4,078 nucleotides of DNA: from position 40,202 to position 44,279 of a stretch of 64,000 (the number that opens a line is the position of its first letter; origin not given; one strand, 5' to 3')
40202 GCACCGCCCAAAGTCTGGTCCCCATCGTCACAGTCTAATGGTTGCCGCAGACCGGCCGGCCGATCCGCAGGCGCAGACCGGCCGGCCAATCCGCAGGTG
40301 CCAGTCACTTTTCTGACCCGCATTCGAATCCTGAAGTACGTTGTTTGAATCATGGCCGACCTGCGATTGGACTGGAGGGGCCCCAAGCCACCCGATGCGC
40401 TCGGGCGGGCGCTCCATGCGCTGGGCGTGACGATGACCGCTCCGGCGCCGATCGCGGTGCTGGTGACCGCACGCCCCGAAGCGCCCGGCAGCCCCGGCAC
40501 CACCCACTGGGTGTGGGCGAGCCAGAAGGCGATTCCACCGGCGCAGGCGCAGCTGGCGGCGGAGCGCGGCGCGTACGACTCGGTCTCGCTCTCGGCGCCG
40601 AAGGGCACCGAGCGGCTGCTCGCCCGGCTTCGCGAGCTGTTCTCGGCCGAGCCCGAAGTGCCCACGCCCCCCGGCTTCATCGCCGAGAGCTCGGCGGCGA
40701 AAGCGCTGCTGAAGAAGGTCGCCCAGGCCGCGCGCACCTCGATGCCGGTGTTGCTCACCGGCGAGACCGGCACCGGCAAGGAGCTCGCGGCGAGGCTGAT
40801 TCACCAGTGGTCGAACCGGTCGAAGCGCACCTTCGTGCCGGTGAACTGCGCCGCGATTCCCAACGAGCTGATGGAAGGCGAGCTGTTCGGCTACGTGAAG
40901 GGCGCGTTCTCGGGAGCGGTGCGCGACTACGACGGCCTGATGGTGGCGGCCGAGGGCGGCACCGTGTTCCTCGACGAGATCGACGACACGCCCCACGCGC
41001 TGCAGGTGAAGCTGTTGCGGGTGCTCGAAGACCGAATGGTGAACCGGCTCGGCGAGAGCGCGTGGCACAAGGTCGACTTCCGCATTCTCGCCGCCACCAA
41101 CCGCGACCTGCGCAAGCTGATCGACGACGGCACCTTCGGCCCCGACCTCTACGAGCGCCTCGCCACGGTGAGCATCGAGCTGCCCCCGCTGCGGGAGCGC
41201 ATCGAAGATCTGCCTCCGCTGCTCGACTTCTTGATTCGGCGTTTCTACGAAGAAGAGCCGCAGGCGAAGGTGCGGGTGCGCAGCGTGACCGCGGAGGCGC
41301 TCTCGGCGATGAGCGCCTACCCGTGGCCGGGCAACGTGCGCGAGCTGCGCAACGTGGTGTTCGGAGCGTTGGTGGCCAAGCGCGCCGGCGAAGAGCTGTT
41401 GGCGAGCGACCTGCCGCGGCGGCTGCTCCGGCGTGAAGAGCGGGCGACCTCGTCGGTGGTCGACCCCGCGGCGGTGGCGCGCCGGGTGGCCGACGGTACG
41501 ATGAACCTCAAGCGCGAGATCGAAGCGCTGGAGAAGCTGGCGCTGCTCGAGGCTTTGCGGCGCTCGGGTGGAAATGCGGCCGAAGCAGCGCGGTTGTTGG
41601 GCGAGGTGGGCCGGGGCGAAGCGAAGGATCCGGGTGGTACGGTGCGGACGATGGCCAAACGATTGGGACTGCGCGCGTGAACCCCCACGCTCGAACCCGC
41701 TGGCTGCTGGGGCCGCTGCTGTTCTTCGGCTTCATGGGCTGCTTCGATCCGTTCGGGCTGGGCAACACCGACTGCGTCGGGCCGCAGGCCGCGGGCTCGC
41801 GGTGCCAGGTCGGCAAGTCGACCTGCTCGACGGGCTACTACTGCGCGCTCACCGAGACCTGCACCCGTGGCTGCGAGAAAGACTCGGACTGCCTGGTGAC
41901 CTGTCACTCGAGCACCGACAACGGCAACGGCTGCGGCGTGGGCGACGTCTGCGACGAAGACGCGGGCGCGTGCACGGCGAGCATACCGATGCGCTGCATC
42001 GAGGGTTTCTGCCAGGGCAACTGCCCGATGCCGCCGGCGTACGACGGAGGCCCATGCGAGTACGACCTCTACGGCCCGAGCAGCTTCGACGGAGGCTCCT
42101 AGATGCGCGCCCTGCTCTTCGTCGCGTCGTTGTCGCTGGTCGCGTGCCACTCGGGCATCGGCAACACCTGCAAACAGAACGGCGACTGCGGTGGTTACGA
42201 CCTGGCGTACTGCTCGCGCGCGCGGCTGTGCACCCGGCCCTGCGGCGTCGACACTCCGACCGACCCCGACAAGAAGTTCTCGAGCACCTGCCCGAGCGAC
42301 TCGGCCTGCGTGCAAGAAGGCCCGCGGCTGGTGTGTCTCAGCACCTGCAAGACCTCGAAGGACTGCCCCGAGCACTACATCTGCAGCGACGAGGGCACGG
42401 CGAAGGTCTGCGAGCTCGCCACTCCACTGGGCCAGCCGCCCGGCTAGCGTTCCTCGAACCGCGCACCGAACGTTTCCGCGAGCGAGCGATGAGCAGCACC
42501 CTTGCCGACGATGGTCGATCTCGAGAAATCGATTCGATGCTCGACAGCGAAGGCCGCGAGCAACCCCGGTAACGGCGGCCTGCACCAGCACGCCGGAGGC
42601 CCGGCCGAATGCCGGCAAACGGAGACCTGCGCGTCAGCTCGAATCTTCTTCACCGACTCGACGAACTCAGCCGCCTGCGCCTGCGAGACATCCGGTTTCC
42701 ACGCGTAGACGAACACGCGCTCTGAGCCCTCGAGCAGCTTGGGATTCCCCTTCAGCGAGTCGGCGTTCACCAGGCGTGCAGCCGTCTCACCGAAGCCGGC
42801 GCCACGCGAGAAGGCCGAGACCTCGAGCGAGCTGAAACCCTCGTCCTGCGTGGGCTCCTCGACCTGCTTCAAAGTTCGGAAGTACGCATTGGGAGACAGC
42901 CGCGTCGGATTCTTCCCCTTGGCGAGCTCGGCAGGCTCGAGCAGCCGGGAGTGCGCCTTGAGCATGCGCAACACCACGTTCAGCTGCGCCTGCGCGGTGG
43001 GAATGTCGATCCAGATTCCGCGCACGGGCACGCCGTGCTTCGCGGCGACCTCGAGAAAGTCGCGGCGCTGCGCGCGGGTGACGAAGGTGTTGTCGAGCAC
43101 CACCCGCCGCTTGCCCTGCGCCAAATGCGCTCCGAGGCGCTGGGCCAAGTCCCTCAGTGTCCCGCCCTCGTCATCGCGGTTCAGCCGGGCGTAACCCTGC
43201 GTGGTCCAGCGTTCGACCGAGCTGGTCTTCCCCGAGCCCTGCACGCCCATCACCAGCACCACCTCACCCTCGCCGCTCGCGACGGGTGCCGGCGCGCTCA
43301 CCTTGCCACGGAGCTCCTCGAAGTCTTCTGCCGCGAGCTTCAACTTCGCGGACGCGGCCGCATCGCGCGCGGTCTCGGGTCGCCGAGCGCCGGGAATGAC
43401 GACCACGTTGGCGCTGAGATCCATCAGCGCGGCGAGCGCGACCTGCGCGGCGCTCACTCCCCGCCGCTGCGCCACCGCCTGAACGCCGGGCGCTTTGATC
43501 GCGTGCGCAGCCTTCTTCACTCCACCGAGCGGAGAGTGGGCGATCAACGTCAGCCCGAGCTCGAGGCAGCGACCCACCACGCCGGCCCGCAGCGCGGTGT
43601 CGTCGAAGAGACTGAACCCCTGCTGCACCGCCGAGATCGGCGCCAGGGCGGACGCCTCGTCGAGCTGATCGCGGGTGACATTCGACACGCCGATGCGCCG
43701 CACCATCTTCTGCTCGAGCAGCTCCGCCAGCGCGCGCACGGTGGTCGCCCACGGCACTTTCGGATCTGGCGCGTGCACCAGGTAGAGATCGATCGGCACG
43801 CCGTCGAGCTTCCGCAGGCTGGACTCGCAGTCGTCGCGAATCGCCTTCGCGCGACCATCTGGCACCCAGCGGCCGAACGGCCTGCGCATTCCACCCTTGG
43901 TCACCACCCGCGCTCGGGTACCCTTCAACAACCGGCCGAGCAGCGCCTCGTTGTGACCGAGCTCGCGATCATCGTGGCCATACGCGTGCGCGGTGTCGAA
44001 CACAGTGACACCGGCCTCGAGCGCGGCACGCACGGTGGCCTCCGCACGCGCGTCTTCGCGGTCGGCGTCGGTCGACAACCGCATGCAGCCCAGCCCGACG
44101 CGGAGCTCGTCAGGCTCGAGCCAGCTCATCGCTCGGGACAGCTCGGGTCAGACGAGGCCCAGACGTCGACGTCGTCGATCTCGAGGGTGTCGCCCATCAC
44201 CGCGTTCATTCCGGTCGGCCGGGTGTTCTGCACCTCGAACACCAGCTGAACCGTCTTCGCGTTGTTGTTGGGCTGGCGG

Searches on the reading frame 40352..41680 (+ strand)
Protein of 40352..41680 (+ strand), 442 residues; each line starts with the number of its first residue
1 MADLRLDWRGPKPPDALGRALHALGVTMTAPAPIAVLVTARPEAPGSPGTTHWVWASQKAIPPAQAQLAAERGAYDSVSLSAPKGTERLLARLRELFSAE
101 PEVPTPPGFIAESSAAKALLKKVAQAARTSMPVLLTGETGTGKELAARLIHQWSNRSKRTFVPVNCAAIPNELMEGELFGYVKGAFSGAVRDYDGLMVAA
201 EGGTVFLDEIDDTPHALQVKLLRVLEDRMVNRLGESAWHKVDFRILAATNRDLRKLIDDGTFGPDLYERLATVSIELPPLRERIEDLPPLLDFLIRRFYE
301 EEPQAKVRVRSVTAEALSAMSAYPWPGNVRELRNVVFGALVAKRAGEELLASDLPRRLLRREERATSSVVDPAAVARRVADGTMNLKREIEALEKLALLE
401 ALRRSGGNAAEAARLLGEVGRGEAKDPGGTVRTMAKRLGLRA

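Call 60: search_protein_families(library=pfam, max_evalue=0.001, proteins=[window:40352-41680:+])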
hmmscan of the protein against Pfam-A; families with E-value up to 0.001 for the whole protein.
window:40352-41680:+ (442 aa): 8 families
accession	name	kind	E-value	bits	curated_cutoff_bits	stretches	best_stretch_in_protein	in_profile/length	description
PF00158.32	Sigma54_activat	-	1.5e-61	207.4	20.2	1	110-276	2-168/168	Sigma-54 interaction domain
PF14532.12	Sigma54_activ_2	-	8.1e-21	75.1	25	1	110-280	1-138/138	Sigma-54 interaction domain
PF25601.1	AAA_lid_14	-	6e-19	68.1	27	1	281-366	1-82/87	AAA+ ATPase lid domain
PF07728.20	AAA_5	-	5e-09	36.7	22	1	132-251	1-123/139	AAA domain (dynein-related subfamily)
PF07724.20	AAA_2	-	2.9e-05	24.6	27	1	133-258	6-132/166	AAA domain (Cdc48 subfamily)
PF00004.35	AAA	-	0.00019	22.3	21.2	1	133-254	1-112/131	ATPase family associated with various cellular activities (AAA)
PF02954.25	HTH_8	-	0.00026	21.1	22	1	390-417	2-29/42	Bacterial regulatory protein, Fis family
PF00493.29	MCM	-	0.00054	19.6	23.3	0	125-231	52-151/224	MCM P-loop domain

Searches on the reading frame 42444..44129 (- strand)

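Call 60: search_protein_families(library=pfam, max_evalue=0.001, proteins=[window:42444-44129:-])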
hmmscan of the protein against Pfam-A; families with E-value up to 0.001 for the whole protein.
window:42444-44129:- (561 aa): 3 families
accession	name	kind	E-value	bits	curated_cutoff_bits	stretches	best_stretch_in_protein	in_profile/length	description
PF00248.27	Aldo_ket_red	-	7.4e-45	153.7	24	1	11-275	2-288/291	Aldo/keto reductase family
PF13671.12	AAA_33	-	4.8e-14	53.3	27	1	290-391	1-121/143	AAA domain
PF13191.12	AAA_16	-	0.00041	21.3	32.6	1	282-332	18-63/167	AAA ATPase domain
